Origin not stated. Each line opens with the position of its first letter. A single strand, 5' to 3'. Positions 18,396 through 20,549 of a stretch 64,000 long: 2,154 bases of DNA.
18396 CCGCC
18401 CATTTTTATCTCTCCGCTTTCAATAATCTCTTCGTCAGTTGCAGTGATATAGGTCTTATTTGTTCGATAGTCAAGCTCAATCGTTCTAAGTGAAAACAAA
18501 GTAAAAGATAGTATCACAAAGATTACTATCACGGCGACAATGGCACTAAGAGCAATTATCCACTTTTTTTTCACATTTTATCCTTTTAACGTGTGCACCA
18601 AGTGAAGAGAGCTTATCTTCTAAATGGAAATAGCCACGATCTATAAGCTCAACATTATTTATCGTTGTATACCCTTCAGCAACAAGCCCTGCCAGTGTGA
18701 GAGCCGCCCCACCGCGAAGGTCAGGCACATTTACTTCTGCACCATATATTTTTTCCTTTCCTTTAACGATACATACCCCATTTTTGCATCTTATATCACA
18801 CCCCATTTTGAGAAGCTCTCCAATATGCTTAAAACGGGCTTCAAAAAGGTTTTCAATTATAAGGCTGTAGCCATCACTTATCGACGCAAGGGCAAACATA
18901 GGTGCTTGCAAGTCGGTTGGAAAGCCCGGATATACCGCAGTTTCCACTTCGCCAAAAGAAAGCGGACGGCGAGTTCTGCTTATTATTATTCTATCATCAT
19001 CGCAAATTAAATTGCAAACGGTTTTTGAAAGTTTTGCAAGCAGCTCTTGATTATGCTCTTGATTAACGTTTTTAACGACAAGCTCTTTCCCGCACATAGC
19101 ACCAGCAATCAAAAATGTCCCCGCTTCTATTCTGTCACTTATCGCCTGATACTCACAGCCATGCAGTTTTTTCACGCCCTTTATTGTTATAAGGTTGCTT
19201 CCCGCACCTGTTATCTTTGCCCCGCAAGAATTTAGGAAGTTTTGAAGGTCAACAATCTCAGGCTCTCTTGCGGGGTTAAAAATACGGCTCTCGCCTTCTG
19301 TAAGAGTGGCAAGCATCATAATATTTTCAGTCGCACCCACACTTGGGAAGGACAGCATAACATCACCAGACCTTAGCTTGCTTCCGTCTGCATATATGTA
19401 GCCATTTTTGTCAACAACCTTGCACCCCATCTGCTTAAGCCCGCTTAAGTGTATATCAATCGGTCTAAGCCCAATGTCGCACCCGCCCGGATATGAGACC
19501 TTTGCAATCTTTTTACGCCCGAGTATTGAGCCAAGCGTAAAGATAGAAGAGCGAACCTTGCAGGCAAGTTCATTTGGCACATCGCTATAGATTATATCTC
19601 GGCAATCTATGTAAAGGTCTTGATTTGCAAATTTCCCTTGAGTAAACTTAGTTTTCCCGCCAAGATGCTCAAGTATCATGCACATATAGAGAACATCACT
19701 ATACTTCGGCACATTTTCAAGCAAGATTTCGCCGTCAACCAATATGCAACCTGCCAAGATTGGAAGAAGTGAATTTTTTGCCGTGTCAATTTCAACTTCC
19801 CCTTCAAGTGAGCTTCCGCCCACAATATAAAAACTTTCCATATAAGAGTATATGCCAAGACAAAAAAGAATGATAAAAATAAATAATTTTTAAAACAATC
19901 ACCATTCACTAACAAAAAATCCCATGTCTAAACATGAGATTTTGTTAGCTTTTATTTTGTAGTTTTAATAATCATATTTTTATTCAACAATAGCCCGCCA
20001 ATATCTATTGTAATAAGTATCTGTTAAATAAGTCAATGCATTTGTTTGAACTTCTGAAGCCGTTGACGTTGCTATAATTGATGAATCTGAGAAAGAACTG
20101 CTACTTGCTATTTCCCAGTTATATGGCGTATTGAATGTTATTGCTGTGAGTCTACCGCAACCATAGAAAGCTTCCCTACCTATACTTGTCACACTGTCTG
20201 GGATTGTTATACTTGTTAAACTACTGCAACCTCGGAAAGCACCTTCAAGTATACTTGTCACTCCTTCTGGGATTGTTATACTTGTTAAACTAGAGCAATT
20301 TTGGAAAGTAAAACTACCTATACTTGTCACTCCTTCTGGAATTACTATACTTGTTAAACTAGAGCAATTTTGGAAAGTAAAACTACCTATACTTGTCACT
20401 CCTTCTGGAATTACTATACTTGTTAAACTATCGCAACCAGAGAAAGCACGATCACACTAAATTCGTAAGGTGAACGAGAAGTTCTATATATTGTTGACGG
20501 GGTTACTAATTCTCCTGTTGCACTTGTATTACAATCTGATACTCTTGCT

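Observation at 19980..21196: LRR paralog rearranged around a perfect 68-bp inverted repeat, either a recombination scar or an inversion cassette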

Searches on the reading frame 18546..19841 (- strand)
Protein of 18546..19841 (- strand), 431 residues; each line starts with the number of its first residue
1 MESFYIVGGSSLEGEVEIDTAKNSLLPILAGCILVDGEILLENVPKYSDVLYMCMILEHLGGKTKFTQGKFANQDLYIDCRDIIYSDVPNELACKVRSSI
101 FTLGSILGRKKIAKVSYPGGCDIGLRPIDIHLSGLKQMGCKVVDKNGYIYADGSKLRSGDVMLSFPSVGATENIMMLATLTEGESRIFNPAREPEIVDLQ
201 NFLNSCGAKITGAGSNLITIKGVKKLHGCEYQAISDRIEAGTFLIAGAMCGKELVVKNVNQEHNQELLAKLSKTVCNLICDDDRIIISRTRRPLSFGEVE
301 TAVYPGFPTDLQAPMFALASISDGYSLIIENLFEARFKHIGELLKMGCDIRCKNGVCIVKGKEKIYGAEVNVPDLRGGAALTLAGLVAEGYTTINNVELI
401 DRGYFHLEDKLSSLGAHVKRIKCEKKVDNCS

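Call 13: find_encoding_contigs(protein=window:18546-19841:-, flank=6000, max_places=10)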
Protein window:18546-19841:- (431 aa): 3 contigs read that carry it; 2 places shown.
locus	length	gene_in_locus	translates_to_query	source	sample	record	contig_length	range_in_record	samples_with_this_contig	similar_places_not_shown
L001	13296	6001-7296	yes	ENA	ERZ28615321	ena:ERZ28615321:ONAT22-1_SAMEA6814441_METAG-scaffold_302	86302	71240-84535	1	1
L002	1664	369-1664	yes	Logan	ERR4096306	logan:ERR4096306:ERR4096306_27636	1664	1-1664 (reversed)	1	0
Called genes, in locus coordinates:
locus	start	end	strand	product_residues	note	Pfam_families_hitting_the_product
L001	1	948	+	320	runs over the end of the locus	PF00953:Glycos_transf_4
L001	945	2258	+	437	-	PF08245:Mur_ligase_M, PF02875:Mur_ligase_C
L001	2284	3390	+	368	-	PF01098:FTSW_RODA_SPOVE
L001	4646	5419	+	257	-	-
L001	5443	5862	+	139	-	PF13306:LRR_5, PF13855:LRR_8 (faint)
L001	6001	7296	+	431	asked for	PF00275:EPSP_synthase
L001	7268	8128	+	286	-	PF08478:POTRA_1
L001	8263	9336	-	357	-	PF01368:DHH, PF02272:DHHA1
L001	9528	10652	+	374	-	PF02491:SHS2_FTSA (weak), PF14450:FtsA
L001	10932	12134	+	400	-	PF00091:Tubulin, PF12327:FtsZ_C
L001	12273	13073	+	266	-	PF03419:Peptidase_U4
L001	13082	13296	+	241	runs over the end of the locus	PF04542:Sigma70_r2, PF04545:Sigma70_r4, PF01381:HTH_3 (weak)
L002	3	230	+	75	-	?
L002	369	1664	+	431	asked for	PF00275:EPSP_synthase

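Call 17: find_related_loci(query=window:18546-19841:-, collection=genome_contigs, flank=6000)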
Query window:18546-19841:- (431 aa) in genome_contigs; peptide patterns used: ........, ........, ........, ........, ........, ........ (x = any residue, [..] = any of these).
600 stretches matched a pattern (row limit reached: there are more); 596 encode a relative of the query (tblastn E <= 1e-3); the best 80 are kept; 80 distinct loci.
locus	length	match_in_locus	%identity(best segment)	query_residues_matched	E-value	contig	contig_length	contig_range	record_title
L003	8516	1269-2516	69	1-421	0e+0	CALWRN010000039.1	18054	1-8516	MAG: uncultured Clostridia bacterium isolate E21__bin145 genome assembly, contig: E21__k127_5599627, whole genome shotgu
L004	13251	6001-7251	51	1-421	3e-134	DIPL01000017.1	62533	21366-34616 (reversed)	MAG TPA_asm: Christensenella sp. UBA5489 UBA5489_contig_4025, whole genome shotgun sequence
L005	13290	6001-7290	51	1-430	3e-132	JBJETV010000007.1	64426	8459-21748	MAG: Christensenellales bacterium isolate LOHA39_bin.010 NODE_215_length_64426_cov_10.449302, whole genome shotgun seque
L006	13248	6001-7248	52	1-420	7e-132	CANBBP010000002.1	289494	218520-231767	MAG TPA_asm: uncultured Clostridia bacterium isolate SRR15322613_bin.3_metawrap_v1.3_MAG genome assembly, contig: NODE.2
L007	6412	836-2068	49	1-416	3e-125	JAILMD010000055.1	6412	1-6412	MAG: bacterium isolate RUI245 k141_4349607_flag=1_multi=9.0000_len=6412, whole genome shotgun sequence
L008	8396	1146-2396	50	1-421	1e-120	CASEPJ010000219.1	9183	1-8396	uncultured Clostridia bacterium isolate Batch5_idba_bin.1004 genome assembly, contig: Batch5_idba_bin.1004.fa_k87_401410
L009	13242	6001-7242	49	2-420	3e-120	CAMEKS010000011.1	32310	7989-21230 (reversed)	MAG: uncultured Clostridia bacterium isolate SRR15057924_bin.4_metaWRAP_v1.3_MAG genome assembly, contig: ERZ10407652.45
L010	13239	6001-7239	48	1-418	8e-120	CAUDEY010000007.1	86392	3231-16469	MAG TPA_asm: uncultured Clostridia bacterium isolate ERR9578208_bin.28_MetaWRAP_v1.3_MAG genome assembly, contig: ERZ185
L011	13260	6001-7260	45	1-426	1e-117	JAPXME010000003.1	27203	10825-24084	MAG: Clostridiaceae bacterium isolate binned_ad_5.45 NODE_1690_length_27203_cov_1.352489, whole genome shotgun sequence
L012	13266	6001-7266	46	1-425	6e-118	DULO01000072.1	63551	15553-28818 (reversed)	MAG TPA_asm: Candidatus Fermentithermobacillaceae bacterium isolate AS04akNAM_124 25657_AS04, whole genome shotgun seque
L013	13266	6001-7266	46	1-427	1e-117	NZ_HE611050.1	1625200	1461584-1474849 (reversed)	Clostridium senegalense JC122 strain JC122T, whole genome shotgun sequence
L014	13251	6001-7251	47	1-422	1e-115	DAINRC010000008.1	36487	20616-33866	MAG TPA_asm: Bacillota bacterium isolate CTOTU24187 NODE_10_length_36487_cov_8.709294, whole genome shotgun sequence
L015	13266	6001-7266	45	1-422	2e-115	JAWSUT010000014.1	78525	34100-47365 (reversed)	MAG: Bacillota bacterium isolate B4G8H2-02 NODE_14_length_78525_cov_5.388525, whole genome shotgun sequence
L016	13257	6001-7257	46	1-425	3e-115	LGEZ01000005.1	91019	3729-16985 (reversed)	MAG: Clostridia bacterium 41_269 MPF_scaffold_9, whole genome shotgun sequence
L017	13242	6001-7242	45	1-420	7e-115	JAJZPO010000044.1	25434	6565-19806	MAG: Bacillota bacterium isolate SKS1.bin126 NODE_3409_length_25434_cov_2.538468, whole genome shotgun sequence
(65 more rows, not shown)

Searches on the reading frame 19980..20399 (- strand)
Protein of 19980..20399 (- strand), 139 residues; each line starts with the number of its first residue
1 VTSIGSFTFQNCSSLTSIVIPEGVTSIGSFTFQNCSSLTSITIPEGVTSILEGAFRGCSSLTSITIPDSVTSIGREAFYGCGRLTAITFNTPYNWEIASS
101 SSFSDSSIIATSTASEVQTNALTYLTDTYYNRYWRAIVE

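Call 11: search_protein_families(library=pfam, proteins=[window:19980-20399:-], max_evalue=0.01)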
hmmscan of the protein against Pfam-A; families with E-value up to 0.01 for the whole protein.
window:19980-20399:- (139 aa): 2 families
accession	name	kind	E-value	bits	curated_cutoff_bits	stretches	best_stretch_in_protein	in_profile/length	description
PF13306.12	LRR_5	-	4.9e-31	107.7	27.7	1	2-117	1-112/127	BspA type Leucine rich repeat region (6 copies)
PF13855.12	LRR_8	-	8.3e-06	25.9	27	0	24-66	13-56/61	Leucine rich repeat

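Call 51: list_cluster_members(proteins=[window:19980-20399:-, P0024, P0026])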
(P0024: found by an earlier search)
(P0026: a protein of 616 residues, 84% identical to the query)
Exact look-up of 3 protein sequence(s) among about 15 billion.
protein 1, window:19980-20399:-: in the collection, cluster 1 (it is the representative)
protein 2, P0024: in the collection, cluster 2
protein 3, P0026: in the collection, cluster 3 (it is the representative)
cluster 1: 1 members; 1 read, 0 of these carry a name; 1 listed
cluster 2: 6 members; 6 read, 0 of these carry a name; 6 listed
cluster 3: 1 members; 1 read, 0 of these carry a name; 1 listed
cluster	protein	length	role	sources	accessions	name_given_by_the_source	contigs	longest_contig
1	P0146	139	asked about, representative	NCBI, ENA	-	-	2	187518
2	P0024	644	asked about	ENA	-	-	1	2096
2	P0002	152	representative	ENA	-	-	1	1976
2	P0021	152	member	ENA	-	-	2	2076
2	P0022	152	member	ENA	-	-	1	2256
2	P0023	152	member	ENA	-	-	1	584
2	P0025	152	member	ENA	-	-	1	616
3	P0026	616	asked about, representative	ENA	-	-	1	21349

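Call 52: find_encoding_contigs(protein=window:19980-20399:-, flank=2500, max_places=10)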
Protein window:19980-20399:- (139 aa): 2 contigs read that carry it; 1 place shown.
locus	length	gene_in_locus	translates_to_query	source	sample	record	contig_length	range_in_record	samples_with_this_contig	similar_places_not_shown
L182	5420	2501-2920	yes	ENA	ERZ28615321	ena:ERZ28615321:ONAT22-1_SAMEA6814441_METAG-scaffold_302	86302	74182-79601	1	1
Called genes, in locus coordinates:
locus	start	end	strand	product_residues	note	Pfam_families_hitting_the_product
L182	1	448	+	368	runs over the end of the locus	PF01098:FTSW_RODA_SPOVE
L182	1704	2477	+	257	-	-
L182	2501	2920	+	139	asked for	PF13306:LRR_5, PF13855:LRR_8 (faint)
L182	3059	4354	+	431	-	PF00275:EPSP_synthase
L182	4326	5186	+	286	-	PF08478:POTRA_1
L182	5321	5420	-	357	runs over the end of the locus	PF01368:DHH, PF02272:DHHA1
